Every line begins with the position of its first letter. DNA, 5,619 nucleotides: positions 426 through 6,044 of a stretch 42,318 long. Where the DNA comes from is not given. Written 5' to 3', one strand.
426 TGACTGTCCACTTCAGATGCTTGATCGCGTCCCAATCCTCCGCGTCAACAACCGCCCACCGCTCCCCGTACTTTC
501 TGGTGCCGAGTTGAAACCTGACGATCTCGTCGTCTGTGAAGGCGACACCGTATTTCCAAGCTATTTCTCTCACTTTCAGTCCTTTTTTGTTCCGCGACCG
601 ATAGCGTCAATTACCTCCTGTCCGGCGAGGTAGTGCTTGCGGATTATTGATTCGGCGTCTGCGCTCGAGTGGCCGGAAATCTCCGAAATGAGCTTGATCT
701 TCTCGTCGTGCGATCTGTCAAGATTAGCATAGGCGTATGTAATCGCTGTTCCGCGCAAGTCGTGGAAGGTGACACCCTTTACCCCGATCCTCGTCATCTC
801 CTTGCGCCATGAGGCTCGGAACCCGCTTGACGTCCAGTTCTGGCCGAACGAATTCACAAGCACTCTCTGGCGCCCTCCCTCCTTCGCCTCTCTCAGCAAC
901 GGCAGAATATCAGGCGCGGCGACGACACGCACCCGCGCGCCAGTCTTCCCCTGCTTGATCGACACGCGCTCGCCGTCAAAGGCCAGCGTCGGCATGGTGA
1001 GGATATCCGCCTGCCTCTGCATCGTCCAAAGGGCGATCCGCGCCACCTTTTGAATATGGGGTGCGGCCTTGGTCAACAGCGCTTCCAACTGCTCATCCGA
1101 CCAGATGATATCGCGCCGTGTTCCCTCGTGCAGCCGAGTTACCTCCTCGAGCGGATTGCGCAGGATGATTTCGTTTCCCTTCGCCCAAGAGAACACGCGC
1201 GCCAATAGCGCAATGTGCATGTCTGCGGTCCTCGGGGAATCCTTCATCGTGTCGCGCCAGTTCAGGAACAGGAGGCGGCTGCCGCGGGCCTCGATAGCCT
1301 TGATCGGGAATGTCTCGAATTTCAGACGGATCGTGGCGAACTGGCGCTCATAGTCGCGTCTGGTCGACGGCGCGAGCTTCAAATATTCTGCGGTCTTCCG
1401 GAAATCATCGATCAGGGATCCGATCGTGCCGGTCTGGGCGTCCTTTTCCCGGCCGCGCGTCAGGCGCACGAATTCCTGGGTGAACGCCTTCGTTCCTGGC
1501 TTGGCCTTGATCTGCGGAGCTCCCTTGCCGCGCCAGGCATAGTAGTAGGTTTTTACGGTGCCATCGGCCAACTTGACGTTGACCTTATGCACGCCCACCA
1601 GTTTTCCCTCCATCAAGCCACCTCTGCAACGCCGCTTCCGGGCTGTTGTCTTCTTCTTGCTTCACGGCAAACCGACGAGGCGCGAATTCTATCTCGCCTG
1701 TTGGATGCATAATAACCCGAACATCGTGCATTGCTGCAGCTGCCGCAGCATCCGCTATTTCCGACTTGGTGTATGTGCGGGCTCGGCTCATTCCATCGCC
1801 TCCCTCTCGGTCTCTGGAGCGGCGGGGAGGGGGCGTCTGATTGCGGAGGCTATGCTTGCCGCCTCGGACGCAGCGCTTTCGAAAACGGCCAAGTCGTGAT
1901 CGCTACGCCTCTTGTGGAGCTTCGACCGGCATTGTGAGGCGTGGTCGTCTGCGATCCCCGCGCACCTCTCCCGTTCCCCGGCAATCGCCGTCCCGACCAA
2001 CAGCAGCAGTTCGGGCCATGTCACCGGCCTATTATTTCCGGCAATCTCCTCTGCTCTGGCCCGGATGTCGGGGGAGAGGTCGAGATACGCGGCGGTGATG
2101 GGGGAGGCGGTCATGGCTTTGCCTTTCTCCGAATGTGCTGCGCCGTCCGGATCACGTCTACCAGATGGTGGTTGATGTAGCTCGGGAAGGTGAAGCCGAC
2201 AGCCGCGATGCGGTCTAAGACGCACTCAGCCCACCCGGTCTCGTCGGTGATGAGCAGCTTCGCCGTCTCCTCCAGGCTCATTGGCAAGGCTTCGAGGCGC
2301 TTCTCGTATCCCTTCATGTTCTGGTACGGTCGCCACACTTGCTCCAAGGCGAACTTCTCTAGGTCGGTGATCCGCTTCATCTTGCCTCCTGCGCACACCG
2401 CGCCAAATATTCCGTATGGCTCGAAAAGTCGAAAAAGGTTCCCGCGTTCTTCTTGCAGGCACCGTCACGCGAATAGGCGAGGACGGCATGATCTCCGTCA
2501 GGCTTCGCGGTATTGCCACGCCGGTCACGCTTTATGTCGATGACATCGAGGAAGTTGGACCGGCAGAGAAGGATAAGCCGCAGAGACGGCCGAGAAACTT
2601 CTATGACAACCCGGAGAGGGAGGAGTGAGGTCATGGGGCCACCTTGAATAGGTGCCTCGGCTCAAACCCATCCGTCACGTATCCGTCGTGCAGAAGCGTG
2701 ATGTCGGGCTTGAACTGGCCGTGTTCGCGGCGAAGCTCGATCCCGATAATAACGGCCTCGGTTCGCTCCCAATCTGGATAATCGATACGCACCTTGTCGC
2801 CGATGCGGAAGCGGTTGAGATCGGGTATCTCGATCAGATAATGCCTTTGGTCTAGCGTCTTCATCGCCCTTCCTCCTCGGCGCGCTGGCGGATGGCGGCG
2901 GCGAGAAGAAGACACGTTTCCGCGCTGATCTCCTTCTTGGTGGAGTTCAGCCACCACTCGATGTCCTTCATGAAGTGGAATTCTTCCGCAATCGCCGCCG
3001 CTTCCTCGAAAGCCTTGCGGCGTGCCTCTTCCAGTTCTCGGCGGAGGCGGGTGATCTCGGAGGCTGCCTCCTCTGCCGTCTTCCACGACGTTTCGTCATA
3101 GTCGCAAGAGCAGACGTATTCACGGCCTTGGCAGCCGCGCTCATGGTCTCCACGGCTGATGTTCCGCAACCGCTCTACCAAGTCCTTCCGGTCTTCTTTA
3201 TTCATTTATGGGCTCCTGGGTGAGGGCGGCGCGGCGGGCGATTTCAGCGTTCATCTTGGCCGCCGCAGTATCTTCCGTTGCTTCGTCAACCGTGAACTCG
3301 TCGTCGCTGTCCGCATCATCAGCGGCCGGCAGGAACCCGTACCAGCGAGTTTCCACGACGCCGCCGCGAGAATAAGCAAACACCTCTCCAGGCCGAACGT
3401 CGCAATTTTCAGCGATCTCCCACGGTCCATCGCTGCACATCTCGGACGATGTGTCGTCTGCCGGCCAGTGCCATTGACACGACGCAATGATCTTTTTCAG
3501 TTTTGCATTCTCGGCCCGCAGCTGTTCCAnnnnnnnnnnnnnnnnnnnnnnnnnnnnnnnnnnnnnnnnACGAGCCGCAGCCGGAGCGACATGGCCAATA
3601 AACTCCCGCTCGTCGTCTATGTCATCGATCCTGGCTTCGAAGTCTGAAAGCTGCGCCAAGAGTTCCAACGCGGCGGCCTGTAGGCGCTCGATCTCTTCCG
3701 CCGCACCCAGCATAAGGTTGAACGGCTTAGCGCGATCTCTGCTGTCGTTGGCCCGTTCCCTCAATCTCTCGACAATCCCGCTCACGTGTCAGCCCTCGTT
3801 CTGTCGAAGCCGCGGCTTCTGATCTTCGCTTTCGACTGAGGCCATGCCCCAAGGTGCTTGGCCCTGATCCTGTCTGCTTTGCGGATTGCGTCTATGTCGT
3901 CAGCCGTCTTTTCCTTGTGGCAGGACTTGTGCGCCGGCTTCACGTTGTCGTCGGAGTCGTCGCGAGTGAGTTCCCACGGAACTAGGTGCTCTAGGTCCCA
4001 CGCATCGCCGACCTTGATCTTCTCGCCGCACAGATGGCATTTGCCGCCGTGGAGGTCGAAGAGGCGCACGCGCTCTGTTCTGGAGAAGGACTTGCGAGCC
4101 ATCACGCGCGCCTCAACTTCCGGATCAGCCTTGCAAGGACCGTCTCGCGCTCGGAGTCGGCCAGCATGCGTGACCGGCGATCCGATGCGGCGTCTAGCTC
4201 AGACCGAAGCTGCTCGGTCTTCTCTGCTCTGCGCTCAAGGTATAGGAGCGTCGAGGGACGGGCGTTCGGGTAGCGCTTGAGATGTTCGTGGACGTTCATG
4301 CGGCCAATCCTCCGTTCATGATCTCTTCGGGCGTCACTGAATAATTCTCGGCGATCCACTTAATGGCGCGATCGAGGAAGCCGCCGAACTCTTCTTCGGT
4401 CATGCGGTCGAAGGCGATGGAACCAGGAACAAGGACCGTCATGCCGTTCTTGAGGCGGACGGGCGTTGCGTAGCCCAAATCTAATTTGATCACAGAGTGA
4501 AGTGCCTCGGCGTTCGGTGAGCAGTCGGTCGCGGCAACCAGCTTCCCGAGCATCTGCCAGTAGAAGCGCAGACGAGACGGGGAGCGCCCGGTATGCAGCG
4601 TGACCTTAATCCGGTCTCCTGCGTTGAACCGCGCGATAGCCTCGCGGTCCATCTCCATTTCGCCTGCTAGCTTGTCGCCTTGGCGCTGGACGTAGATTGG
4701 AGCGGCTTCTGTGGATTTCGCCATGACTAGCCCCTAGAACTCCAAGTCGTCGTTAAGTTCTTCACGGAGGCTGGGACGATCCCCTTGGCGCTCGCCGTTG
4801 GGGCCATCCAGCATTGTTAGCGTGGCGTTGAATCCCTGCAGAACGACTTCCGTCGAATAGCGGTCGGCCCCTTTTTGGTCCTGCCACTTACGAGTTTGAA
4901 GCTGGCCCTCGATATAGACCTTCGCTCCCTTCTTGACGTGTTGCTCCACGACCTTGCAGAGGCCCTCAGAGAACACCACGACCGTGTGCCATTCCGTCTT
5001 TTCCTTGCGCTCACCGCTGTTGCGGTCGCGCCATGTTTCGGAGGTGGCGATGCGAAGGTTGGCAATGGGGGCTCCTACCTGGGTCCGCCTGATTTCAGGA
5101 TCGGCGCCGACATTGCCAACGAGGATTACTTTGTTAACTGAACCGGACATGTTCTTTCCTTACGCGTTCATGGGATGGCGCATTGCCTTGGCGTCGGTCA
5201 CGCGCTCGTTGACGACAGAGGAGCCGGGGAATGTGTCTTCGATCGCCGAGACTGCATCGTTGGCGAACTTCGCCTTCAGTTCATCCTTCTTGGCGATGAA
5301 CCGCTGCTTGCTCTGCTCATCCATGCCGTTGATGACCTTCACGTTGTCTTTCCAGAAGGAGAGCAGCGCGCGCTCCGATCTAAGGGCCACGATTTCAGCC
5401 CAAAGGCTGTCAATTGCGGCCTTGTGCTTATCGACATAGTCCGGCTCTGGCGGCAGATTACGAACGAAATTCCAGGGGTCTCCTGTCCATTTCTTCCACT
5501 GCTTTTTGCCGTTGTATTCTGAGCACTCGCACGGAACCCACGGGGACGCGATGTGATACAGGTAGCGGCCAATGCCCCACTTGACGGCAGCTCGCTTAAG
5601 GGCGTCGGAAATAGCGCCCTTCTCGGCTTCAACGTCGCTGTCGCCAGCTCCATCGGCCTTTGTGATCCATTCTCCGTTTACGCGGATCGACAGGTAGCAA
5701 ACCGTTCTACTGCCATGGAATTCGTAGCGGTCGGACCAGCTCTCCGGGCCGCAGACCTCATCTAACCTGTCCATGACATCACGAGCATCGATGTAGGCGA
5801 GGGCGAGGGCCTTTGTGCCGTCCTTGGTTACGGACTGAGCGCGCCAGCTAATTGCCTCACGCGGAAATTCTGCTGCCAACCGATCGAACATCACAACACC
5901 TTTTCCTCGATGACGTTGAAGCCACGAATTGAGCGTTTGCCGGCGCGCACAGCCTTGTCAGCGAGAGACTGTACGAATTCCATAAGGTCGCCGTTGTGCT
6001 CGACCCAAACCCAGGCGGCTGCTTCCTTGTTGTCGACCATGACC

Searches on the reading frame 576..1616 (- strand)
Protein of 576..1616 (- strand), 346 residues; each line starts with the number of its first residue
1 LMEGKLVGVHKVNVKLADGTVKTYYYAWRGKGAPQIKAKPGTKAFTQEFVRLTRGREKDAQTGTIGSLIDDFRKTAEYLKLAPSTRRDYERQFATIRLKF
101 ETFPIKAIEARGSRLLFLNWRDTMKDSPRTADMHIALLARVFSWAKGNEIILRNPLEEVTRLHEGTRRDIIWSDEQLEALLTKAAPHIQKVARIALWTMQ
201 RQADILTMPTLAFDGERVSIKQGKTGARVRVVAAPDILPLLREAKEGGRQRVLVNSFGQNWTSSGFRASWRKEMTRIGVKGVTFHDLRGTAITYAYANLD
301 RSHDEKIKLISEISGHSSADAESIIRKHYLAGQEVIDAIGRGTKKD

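Call 30: search_protein_families(library=phrogs, proteins=[window:576-1616:-], max_evalue=0.00001)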
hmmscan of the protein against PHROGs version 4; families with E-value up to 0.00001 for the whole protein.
window:576-1616:- (346 aa): 3 families
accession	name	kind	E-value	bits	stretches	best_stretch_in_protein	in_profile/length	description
phrog_1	-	integration and excision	2e-36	127.4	1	17-319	118-425/611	integrase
phrog_216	-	integration and excision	7e-16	59.2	1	128-319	12-215/301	integrase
phrog_7244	-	integration and excision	3.7e-10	40.5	1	58-229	68-239/263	integrase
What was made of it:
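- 576..1616 (-): Integrase (context: the element is a temperate phage). phrog_1 2e-36 (call 30).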

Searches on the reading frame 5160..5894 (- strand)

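Call 30: search_protein_families(library=phrogs, proteins=[window:5160-5894:-], max_evalue=0.00001)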
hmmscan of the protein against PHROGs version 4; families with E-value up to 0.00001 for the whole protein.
window:5160-5894:- (244 aa): 3 families
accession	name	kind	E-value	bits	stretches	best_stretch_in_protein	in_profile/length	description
phrog_1097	-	DNA, RNA and nucleotide metabolism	1.7e-49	169.9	1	1-139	2-145/251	Erf-like ssDNA annealing protein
phrog_14970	-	unknown function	1.3e-23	85.4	1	14-134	13-133/230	-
phrog_20575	-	unknown function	2.5e-14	54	1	1-84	1-89/91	-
